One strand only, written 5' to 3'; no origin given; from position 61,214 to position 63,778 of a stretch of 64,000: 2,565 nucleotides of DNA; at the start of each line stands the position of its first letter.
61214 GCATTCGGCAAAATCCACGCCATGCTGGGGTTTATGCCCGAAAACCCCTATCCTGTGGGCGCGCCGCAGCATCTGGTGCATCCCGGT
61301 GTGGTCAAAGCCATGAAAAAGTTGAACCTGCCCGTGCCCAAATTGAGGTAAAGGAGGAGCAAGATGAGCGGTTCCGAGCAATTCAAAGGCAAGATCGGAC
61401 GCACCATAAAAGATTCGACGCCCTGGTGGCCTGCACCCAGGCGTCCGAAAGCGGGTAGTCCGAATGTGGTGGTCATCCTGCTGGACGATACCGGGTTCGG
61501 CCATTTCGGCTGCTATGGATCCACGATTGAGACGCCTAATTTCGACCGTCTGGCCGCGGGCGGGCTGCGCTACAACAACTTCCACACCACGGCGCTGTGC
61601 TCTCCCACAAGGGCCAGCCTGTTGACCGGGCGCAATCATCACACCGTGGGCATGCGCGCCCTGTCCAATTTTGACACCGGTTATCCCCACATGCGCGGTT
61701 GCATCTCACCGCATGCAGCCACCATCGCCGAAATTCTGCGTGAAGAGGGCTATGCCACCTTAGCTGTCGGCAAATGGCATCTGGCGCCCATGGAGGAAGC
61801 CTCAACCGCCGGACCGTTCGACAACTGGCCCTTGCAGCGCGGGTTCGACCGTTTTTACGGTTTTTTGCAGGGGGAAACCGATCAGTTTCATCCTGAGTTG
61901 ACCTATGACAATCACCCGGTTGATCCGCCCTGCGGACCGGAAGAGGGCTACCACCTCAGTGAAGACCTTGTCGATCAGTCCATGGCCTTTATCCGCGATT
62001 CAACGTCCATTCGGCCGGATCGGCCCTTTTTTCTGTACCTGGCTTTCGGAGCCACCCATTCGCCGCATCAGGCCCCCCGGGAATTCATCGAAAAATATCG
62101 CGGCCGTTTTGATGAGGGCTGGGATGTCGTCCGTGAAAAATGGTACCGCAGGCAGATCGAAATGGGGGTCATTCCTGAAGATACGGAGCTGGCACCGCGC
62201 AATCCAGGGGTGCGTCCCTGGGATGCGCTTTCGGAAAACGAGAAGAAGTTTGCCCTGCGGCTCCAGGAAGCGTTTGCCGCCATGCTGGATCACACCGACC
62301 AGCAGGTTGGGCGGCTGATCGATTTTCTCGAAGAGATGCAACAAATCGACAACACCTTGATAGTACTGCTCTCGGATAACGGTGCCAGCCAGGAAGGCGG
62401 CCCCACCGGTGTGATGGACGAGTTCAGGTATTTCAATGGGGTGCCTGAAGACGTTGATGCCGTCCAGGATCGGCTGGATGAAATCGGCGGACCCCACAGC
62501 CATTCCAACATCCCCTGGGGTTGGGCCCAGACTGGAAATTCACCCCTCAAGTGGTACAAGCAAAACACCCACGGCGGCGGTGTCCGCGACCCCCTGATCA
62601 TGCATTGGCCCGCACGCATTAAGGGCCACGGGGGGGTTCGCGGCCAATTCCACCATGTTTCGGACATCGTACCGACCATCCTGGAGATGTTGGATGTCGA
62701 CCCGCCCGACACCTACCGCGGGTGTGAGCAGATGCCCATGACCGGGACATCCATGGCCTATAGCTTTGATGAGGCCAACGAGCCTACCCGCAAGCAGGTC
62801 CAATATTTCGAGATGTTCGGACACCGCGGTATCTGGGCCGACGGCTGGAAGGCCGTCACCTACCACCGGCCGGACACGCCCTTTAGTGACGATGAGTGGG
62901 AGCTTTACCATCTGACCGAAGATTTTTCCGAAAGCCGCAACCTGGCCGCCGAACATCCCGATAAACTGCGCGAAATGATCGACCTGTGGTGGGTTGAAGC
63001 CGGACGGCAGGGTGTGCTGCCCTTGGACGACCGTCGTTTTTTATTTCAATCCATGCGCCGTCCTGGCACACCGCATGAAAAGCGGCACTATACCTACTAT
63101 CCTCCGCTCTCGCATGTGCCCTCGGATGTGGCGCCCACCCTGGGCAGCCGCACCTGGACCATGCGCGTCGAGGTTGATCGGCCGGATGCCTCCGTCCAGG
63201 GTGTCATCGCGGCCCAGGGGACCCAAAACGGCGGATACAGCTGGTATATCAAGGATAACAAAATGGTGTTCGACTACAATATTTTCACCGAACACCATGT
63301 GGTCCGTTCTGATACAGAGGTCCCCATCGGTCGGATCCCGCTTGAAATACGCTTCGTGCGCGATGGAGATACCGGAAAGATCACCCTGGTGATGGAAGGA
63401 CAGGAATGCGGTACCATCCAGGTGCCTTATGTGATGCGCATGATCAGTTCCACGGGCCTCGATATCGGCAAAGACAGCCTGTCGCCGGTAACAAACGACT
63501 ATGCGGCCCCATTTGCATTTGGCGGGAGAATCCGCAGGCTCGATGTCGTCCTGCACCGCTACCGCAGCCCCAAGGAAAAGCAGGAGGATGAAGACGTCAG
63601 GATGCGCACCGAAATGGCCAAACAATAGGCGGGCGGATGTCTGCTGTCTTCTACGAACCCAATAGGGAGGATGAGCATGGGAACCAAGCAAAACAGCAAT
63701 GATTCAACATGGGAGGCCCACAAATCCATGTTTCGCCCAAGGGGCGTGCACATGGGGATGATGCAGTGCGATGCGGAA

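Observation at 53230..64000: Sigma-54-regulated uptake and desulfation locus: SCP2 protein, TAXI-TRAP transporter, signal-peptide-less Cys-sulfatase, ferredoxin, with anSME beside the activator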

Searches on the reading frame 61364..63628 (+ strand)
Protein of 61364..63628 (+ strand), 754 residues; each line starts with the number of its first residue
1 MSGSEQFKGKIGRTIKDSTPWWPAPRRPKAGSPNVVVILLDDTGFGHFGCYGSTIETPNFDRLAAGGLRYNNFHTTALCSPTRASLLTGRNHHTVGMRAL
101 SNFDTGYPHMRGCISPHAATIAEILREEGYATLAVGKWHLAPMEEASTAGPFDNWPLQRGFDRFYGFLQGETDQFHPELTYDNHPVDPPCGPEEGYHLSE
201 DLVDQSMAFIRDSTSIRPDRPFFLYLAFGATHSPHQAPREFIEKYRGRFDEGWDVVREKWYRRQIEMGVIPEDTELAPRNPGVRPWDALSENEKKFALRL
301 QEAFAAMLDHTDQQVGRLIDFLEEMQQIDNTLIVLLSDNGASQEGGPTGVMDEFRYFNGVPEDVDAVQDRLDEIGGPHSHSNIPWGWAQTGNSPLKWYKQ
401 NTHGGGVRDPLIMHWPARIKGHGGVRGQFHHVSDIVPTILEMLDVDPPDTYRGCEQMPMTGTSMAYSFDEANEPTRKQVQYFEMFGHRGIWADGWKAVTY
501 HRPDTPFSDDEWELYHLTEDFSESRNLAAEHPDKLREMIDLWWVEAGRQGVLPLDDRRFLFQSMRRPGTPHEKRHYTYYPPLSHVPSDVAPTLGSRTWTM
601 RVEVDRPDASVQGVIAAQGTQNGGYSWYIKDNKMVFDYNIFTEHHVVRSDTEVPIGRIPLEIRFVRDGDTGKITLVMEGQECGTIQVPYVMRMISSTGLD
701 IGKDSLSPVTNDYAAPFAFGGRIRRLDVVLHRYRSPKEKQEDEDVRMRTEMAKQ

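Call 3: search_protein_families(library=pfam, proteins=[window:61364-63628:+], max_evalue=0.01)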
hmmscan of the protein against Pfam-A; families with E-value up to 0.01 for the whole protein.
window:61364-63628:+ (754 aa): 3 families
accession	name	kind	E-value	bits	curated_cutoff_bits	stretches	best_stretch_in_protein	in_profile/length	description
PF00884.28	Sulfatase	-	2.4e-66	224.5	25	1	33-445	1-301/301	Sulfatase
PF16347.10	SGSH_C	-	3.3e-09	37.5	29.3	1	402-530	11-134/154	N-sulphoglucosamine sulphohydrolase, C-terminal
PF01663.27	Phosphodiest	-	4.3e-05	23.7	23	1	302-344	182-224/342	Type I phosphodiesterase / nucleotide pyrophosphatase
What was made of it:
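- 61364..63628 (+): Cytoplasmic Cys-type formylglycine sulfatase (754 aa): a PAS-like catalytic core (residues 32-550) plus an unassigned C-terminal domain of about 200 aa. PF00884 E 2e-66 (call 3).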

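Call 8: search_protein_families(library=ncbifam, proteins=[window:61364-63628:+], max_evalue=0.01)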
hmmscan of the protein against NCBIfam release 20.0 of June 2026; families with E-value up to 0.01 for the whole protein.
window:61364-63628:+ (754 aa): 4 families
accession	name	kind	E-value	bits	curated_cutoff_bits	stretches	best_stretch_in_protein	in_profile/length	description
NF010322.0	PRK13759.1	equivalog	9.7e-34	116.7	481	1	30-340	4-306/486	arylsulfatase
TIGR03417.1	chol_sulfatase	equivalog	5.4e-22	78.3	433.45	1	32-341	2-292/500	choline-sulfatase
NF045661.1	HdlasePehA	equivalog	3.7e-20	72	900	2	34-92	4-64/506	phosphoric/sulfuric ester hydrolase PehA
NF052527.1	Mn_arylsulf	exception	5.8e-18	65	850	1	33-341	2-304/479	manganese-dependent arylsulfatase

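Call 9: find_encoding_contigs(protein=window:61364-63628:+, flank=10000, max_places=6)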
Protein window:61364-63628:+ (754 aa): 3 contigs read that carry it; 3 places shown.
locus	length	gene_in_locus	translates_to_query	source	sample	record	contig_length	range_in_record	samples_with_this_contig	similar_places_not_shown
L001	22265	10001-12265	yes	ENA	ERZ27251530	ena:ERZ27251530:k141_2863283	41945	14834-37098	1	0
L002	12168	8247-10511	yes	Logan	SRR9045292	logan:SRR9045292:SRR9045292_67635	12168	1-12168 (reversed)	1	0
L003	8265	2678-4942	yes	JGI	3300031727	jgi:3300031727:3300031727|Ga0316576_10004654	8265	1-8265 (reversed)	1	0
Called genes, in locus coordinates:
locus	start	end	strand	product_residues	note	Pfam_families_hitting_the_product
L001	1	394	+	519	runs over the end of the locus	PF00370:FGGY_N, PF02782:FGGY_C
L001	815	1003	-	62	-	-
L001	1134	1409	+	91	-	PF00216:Bac_DNA_binding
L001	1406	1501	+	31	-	-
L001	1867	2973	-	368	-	PF04055:Radical_SAM, PF13186:SPASM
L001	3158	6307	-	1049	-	PF00158:Sigma54_activat, PF01078:Mg_chelatase (faint), PF14532:Sigma54_activ_2, PF07728:AAA_5 (weak), PF25601:AAA_lid_14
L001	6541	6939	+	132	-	-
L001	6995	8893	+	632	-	PF06808:DctM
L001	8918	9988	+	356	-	-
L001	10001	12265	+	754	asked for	PF00884:Sulfatase, PF16347:SGSH_C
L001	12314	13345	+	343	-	PF12838:Fer4_7 (faint), PF00037:Fer4 (weak), PF12800:Fer4_4 (faint), PF12837:Fer4_6 (faint), PF13237:Fer4_10 (faint), PF13187:Fer4_9, PF13484:Fer4_16 (faint), PF00881:Nitroreductase, +1 more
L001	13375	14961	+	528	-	PF00501:AMP-binding, PF13193:AMP-binding_C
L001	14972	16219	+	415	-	PF00108:Thiolase_N, PF08545:ACP_syn_III (faint), PF02803:Thiolase_C, PF22691:Thiolase_C_1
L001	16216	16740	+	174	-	PF00582:Usp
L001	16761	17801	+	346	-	PF08240:ADH_N, PF00107:ADH_zinc_N, PF02254:TrkA_N (weak), PF13602:ADH_zinc_N_2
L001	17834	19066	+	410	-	PF02771:Acyl-CoA_dh_N (weak), PF02770:Acyl-CoA_dh_M, PF00441:Acyl-CoA_dh_1, PF08028:Acyl-CoA_dh_2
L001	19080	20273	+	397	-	PF02958:EcKL, PF01636:APH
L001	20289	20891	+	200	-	PF00300:His_Phos_1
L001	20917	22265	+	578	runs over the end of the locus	PF00501:AMP-binding, PF13193:AMP-binding_C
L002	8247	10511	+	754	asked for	PF00884:Sulfatase, PF16347:SGSH_C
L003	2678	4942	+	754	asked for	PF00884:Sulfatase, PF16347:SGSH_C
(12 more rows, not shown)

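Call 13: search_solved_structures(query=window:61364-63628:+, max_evalue=0.00001, show_alignments=1)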
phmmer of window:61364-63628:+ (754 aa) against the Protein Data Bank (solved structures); distinct sequences matched with E-value up to 0.00001: 78 (the best 60 are shown).
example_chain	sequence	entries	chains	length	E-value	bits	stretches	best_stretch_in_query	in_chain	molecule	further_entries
4cxk_A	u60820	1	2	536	1.7e-84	287.9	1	32-550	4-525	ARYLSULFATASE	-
1hdh_A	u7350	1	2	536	4e-84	286.8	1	32-551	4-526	Arylsulfatase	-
5aj9_A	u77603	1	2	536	8.2e-84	285.7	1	32-550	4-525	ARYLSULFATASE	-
4cys_A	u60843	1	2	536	1e-83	285.4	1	32-550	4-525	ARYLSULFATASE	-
4cxs_A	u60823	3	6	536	2.2e-83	284.3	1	32-550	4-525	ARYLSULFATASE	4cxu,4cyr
7all_AAA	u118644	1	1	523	9.8e-75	255.7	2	30-350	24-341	Arylsulfatase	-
9fo1_A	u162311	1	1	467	8.6e-40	140.1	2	32-247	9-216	k-carrageenan sulfatase S1_16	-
6prm_A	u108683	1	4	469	1e-38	136.6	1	29-244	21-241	exo-4S-kappa carrageenan S1 sulfatase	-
9hh3_A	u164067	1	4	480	1.7e-38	135.8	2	32-246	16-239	Sulfatase, family S1-19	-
6psm_A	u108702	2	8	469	2e-37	132.3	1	29-244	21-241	exo-4S-kappa carrageenan S1 sulfatase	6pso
9hh2_A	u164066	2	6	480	3.2e-37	131.6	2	32-246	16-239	Sulfatase, family S1-19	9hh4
7ana_AAA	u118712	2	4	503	2.5e-35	125.4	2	29-183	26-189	N-acetylgalactosamine-6-sulfatase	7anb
7stt_A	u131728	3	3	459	1.1e-33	120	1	32-255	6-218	N-acetylgalactosamine-6-sulfatase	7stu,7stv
6bia_A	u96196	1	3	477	1.5e-33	119.5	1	31-241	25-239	Sulfatase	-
6b0k_A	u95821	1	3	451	4.6e-32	114.6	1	32-241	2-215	Iota-carrageenan sulfatase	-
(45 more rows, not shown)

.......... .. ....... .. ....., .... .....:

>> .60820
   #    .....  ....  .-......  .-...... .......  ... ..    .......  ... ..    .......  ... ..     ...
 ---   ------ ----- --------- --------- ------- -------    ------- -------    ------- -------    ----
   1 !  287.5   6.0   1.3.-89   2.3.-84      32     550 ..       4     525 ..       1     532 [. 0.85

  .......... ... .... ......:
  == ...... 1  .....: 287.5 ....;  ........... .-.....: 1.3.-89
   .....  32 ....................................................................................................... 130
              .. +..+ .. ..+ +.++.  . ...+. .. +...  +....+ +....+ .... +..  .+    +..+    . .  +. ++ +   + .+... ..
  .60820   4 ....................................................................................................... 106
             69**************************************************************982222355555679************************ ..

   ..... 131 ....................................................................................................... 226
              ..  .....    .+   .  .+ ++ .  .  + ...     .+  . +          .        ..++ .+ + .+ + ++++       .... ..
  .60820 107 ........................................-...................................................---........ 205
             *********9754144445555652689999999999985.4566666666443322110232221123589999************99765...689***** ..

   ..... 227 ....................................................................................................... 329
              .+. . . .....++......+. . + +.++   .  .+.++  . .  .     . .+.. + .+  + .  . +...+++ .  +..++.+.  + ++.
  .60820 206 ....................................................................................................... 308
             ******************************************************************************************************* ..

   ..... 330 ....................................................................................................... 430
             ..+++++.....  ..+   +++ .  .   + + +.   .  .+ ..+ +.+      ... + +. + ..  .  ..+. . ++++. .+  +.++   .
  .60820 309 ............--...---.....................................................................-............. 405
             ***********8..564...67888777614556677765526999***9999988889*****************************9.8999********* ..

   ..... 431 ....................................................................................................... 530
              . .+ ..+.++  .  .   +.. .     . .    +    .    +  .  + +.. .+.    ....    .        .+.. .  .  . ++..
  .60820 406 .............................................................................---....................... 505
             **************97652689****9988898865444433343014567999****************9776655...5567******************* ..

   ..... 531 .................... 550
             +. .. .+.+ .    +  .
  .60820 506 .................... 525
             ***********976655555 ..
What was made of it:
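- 61364..63628 (+): Closest solved structure is P. aeruginosa AtsA/PAS at E 2e-84 (call 13).
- Closest known: Pseudomonas aeruginosa AtsA. Same: A signal-peptide-less formylglycine sulfatase, and the closest solved structure (E 2e-84, residues 32-550, call 13).
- The layout of importer plus signal-peptide-less PAS-like sulfatase matches AtsRBC/AtsA (call 13; otherwise general knowledge).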

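Call 23: find_related_loci(query=window:61364-63628:+, collection=genome_contigs, flank=10000)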
Query window:61364-63628:+ (754 aa) in genome_contigs; peptide patterns used: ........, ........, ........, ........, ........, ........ (x = any residue, [..] = any of these).
600 stretches matched a pattern (row limit reached: there are more); 597 encode a relative of the query (tblastn E <= 1e-3); the best 80 are kept; 80 distinct loci.
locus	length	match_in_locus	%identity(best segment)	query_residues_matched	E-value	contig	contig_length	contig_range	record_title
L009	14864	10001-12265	72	1-754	0e+0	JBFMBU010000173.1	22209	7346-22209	MAG: Thermodesulfobacteriota bacterium isolate MAG172 MAG172_173, whole genome shotgun sequence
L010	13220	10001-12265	70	1-754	0e+0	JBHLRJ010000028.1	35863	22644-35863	MAG: Candidatus Thorarchaeota archaeon isolate TM1M.263 TM1M.263@3092, whole genome shotgun sequence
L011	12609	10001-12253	69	5-754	0e+0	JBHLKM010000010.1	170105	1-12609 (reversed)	MAG: Candidatus Hodarchaeota archaeon isolate DZ1B.338 DZ1B.338@118, whole genome shotgun sequence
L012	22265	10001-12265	68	1-754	0e+0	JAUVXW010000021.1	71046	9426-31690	MAG: Promethearchaeota archaeon isolate CSMAG_1226 CSMAG_1226_k141_1225739_length_71046_cov_21.8764, whole genome shotgu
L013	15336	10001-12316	65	1-754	0e+0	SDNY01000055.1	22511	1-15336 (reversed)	MAG: Promethearchaeota archaeon isolate AMARA_1S AMARA-sed17-5363, whole genome shotgun sequence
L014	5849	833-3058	66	1-741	0e+0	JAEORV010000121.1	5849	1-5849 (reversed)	MAG: Promethearchaeota archaeon isolate Yap150.bin8.212 contig-145_35221, whole genome shotgun sequence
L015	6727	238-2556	65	1-754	0e+0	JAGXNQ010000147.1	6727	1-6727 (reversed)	MAG: Promethearchaeota archaeon isolate bin12 NODE_147_length_6727_cov_113.276541, whole genome shotgun sequence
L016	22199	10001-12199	64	1-732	0e+0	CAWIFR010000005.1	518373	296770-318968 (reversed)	MAG: uncultured Acidimicrobiaceae bacterium isolate MFD01872.bin.2.161 genome assembly, contig: contig_27996, whole geno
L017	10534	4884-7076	63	1-730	0e+0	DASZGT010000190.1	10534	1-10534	MAG TPA_asm: Acidimicrobiales bacterium isolate SMAG_U6556 k141_938505, whole genome shotgun sequence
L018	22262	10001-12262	62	1-754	0e+0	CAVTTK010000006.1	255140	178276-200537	MAG: uncultured Acidimicrobiaceae bacterium isolate MFD09495.bin.2.54 genome assembly, contig: contig_6158, whole genome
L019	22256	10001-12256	63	1-754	0e+0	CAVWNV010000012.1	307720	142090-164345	MAG: uncultured Acidimicrobiaceae bacterium isolate MFD09495.bin.1.102 genome assembly, contig: contig_7445, whole genom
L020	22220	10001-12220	63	1-740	0e+0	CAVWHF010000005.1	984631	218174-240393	MAG: uncultured Acidimicrobiaceae bacterium isolate MFD00964.bin.2.193 genome assembly, contig: contig_27619, whole geno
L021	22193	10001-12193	62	1-730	0e+0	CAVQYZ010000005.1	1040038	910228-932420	MAG: uncultured Acidimicrobiaceae bacterium isolate MFD00082.bin.1.10 genome assembly, contig: contig_6255, whole genome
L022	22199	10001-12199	63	1-732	0e+0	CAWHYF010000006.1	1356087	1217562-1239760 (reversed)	MAG: uncultured Acidimicrobiaceae bacterium isolate MFD05521.bin.1.288 genome assembly, contig: contig_489, whole genome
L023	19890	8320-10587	61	1-754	0e+0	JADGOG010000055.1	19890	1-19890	MAG: Acidimicrobiales bacterium isolate Chersky.37_4 contig-100_280, whole genome shotgun sequence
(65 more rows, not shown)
